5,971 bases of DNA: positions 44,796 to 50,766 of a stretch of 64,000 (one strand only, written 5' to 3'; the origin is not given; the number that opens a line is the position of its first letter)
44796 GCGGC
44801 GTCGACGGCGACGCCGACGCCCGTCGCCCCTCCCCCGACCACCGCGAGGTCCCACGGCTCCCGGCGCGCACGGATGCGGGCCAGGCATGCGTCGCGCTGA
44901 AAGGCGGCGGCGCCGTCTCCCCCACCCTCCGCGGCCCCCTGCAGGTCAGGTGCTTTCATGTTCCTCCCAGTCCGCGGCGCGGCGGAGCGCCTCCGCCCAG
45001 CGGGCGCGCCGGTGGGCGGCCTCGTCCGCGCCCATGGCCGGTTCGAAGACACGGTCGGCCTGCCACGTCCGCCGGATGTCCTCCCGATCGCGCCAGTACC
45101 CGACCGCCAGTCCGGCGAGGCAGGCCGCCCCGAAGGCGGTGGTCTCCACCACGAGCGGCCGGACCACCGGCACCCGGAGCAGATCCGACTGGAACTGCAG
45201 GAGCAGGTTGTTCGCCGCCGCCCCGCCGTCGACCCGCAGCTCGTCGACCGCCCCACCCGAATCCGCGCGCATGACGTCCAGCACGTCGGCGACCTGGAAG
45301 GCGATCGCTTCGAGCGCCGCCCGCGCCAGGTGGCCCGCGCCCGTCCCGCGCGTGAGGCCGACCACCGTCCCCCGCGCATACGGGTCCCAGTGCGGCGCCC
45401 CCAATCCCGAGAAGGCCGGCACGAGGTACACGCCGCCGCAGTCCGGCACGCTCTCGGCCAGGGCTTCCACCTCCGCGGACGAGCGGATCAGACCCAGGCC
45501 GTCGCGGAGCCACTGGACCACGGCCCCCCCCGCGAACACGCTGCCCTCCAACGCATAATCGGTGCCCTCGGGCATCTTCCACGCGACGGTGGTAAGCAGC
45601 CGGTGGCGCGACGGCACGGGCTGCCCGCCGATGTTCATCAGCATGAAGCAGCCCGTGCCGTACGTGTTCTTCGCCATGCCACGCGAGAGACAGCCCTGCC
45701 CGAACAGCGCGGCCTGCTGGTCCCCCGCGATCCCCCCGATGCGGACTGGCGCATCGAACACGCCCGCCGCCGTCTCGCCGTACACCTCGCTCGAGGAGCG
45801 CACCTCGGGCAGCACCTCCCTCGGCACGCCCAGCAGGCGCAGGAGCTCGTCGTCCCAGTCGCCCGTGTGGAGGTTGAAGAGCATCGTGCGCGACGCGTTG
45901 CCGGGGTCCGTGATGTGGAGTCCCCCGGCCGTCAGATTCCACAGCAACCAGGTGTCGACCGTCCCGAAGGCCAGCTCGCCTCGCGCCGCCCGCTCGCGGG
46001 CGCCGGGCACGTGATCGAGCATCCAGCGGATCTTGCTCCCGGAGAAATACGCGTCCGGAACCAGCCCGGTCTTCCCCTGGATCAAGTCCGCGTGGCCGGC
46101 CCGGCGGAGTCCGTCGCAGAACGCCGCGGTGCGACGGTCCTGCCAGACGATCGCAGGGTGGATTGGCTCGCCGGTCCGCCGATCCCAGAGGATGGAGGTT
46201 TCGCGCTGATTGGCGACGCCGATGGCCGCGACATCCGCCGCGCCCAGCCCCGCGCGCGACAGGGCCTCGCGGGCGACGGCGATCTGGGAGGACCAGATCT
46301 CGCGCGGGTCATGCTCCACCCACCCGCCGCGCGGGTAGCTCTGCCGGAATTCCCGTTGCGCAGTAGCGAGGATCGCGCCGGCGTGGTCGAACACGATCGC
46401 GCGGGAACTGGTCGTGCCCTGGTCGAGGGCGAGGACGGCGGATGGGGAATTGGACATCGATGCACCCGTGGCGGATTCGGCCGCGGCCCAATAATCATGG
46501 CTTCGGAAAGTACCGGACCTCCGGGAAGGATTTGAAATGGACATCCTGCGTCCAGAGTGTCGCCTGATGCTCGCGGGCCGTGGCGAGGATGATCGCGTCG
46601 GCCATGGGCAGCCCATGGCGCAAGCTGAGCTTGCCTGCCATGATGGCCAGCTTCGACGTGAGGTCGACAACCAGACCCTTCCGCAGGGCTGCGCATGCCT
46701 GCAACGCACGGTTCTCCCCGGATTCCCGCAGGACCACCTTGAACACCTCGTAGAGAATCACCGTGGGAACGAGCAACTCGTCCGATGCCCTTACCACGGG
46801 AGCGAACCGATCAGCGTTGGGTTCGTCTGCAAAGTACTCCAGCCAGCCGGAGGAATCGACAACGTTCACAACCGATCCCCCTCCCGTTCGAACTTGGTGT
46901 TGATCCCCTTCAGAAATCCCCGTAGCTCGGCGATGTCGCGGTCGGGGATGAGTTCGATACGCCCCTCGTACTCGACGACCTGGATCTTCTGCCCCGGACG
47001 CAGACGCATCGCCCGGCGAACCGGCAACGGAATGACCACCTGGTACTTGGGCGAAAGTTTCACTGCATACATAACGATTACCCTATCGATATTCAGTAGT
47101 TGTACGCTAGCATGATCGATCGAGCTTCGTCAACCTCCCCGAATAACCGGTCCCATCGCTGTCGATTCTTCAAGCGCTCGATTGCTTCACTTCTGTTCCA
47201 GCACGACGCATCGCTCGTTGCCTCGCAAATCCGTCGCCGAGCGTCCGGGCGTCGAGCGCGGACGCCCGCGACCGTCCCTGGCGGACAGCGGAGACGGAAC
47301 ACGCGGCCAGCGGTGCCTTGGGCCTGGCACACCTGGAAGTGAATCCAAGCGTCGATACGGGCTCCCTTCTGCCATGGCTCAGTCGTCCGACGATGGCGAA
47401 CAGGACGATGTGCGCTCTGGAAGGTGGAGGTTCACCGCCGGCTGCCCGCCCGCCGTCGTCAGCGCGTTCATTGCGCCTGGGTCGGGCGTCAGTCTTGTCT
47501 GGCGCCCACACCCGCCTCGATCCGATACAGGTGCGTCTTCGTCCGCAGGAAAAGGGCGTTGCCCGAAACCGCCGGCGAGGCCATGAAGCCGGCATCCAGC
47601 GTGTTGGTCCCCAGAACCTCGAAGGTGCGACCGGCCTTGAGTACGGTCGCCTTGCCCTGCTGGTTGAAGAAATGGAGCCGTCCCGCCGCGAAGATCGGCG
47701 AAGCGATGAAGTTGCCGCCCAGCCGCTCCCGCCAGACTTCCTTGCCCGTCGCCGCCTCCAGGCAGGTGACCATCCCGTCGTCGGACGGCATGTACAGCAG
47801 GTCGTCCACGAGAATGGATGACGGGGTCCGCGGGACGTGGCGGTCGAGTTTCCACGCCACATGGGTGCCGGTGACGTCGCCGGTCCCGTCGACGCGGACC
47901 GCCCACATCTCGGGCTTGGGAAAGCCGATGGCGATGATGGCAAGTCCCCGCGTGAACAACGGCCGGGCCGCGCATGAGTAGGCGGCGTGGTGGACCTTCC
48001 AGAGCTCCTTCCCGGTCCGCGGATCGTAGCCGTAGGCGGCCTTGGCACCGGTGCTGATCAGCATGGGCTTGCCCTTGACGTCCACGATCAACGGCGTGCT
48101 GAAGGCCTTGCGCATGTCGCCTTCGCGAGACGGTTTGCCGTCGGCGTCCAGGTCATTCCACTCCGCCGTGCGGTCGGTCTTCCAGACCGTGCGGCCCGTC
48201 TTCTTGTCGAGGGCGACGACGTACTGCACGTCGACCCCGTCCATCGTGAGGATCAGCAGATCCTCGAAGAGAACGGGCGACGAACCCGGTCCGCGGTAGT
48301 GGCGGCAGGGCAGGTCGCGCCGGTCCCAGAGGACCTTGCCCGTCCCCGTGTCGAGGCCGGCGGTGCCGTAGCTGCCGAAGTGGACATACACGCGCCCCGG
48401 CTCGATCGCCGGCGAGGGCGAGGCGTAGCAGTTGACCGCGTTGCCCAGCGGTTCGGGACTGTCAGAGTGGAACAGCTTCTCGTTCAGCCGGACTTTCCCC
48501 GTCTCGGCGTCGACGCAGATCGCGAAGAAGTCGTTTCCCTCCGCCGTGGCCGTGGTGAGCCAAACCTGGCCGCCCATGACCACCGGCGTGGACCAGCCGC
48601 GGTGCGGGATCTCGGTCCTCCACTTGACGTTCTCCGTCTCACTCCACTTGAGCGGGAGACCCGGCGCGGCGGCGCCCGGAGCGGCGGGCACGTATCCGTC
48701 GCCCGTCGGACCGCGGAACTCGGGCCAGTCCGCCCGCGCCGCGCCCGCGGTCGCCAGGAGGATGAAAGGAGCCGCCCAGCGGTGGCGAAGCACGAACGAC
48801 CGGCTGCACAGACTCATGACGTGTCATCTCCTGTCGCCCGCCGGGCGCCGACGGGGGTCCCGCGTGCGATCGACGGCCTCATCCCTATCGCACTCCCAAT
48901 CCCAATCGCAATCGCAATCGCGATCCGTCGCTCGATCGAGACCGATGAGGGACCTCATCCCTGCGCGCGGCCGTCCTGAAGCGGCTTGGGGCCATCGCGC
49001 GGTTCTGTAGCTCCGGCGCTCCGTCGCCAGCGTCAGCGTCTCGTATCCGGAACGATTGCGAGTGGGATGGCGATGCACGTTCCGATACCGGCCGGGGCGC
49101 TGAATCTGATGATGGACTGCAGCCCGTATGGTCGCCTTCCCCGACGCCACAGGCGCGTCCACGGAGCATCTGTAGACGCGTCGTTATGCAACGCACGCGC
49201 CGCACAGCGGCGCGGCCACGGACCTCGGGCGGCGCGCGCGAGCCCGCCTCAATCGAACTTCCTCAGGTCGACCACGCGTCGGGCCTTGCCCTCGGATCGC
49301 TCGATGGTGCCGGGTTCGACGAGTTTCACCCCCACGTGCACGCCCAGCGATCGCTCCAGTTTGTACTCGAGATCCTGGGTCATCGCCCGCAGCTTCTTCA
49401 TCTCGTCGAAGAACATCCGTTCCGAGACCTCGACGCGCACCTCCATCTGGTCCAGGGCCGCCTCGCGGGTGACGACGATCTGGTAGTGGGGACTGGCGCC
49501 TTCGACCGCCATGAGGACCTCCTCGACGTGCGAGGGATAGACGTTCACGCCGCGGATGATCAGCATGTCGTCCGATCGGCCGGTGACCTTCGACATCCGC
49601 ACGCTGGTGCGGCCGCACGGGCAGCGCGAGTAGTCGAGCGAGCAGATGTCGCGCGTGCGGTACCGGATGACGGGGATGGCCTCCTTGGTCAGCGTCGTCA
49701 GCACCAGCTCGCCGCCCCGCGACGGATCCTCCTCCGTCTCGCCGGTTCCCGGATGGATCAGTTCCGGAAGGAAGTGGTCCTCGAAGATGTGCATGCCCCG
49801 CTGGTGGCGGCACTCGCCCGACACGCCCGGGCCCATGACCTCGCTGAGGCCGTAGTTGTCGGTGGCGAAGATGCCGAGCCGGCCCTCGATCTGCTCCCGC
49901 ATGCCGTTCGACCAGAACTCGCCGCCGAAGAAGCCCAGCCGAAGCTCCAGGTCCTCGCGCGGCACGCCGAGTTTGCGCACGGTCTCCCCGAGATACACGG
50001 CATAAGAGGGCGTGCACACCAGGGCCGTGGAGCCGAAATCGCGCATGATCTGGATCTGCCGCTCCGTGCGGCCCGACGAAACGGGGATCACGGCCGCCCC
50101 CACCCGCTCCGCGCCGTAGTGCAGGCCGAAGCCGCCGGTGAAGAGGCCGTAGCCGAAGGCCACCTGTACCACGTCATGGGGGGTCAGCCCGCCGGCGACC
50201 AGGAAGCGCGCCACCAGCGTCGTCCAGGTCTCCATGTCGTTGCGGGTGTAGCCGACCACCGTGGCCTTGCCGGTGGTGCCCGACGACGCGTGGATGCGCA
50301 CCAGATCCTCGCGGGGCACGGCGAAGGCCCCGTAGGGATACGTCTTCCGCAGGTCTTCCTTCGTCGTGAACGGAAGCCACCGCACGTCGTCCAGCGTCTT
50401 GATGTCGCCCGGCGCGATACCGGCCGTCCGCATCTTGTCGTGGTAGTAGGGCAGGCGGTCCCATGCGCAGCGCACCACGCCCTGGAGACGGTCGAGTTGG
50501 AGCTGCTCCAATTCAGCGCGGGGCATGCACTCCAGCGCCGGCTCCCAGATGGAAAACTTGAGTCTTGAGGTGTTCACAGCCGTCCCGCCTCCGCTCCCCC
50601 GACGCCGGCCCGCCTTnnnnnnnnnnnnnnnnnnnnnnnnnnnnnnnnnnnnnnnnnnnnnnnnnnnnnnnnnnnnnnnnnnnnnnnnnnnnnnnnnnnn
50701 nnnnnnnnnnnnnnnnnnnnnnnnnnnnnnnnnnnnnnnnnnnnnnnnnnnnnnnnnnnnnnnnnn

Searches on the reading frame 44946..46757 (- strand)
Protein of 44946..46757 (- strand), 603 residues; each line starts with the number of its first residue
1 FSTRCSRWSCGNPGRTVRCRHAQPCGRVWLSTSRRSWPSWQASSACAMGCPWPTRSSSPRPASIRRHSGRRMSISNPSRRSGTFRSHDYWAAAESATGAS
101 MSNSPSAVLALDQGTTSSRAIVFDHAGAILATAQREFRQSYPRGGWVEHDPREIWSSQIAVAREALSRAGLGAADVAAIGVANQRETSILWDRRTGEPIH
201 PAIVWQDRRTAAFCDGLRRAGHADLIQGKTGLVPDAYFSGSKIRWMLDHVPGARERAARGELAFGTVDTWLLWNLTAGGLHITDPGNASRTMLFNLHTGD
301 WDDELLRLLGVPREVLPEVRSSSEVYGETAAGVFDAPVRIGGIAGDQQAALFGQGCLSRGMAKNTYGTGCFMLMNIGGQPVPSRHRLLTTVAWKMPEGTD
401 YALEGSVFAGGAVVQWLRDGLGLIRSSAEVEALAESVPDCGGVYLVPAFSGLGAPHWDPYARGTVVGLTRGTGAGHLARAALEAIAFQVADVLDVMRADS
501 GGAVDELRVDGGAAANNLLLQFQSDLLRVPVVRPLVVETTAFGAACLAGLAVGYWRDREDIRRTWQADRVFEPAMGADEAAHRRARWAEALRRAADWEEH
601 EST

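Call 28: search_protein_families(library=pfam, proteins=[window:44946-46757:-], max_evalue=0.001)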
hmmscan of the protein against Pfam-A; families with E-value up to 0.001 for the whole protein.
window:44946-46757:- (603 aa): 2 families
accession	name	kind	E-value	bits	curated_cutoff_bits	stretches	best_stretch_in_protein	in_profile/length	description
PF00370.27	FGGY_N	-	1.8e-74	250.8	28.8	1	108-353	2-245/245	FGGY family of carbohydrate kinases, N-terminal domain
PF02782.22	FGGY_C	-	7.9e-44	150.3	27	1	363-551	2-197/198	FGGY family of carbohydrate kinases, C-terminal domain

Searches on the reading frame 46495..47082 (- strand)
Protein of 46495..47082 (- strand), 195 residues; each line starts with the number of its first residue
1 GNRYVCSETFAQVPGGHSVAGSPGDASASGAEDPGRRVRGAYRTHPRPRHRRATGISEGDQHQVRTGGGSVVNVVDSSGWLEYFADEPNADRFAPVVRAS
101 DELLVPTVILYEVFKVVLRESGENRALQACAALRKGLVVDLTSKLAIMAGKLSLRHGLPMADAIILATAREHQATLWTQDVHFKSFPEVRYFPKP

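Call 28: search_protein_families(library=pfam, proteins=[window:46495-47082:-], max_evalue=0.001)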
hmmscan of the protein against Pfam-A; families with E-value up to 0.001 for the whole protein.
window:46495-47082:- (195 aa): 1 family
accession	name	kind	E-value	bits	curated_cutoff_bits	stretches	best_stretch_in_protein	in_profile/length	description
PF01850.27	PIN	-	2.7e-18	67.1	23.6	1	74-186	2-117/120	PIN domain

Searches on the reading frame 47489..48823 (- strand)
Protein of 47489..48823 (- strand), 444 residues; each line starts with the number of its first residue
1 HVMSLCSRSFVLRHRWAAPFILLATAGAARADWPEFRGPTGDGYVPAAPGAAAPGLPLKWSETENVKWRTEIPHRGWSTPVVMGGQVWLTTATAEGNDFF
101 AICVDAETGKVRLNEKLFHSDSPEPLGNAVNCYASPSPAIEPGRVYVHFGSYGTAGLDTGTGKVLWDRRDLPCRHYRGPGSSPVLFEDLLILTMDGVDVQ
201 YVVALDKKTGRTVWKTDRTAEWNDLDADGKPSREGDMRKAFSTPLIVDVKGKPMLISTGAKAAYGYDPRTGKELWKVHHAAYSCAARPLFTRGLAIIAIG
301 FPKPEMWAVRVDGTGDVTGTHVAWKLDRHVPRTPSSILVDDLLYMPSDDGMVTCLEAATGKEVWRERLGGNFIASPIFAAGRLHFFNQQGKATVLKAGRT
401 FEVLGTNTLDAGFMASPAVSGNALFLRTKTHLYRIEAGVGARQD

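Call 28: search_protein_families(library=pfam, proteins=[window:47489-48823:-], max_evalue=0.001)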
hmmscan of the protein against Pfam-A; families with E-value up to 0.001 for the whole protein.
window:47489-48823:- (444 aa): 3 families
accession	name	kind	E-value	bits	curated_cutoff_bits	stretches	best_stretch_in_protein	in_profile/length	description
PF13360.13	PQQ_2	-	7.2e-27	95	27.6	2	200-442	3-229/233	Outer membrane protein assembly factor BamB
PF01011.28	PQQ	-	7.6e-13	48.5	26.7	0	335-368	52-85/595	Glucose/ethanol/alcohol dehydrogenase, beta-propeller domain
PF13570.13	Beta-prop_ACSF4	-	4.4e-10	39.9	133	1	337-425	100-189/329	Beta-alanine-activating enzyme, beta-propeller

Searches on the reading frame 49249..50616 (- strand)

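Call 28: search_protein_families(library=pfam, proteins=[window:49249-50616:-], max_evalue=0.001)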
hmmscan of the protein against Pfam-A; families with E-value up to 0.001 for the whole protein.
window:49249-50616:- (455 aa): 2 families
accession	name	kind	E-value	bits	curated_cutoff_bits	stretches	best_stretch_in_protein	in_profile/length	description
PF14535.12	AMP-binding_C_2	-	9.3e-35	119.2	25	1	356-452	1-96/96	AMP-binding enzyme C-terminal domain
PF00501.34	AMP-binding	-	3.6e-07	29.8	29.9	1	99-265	158-329/384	AMP-binding enzyme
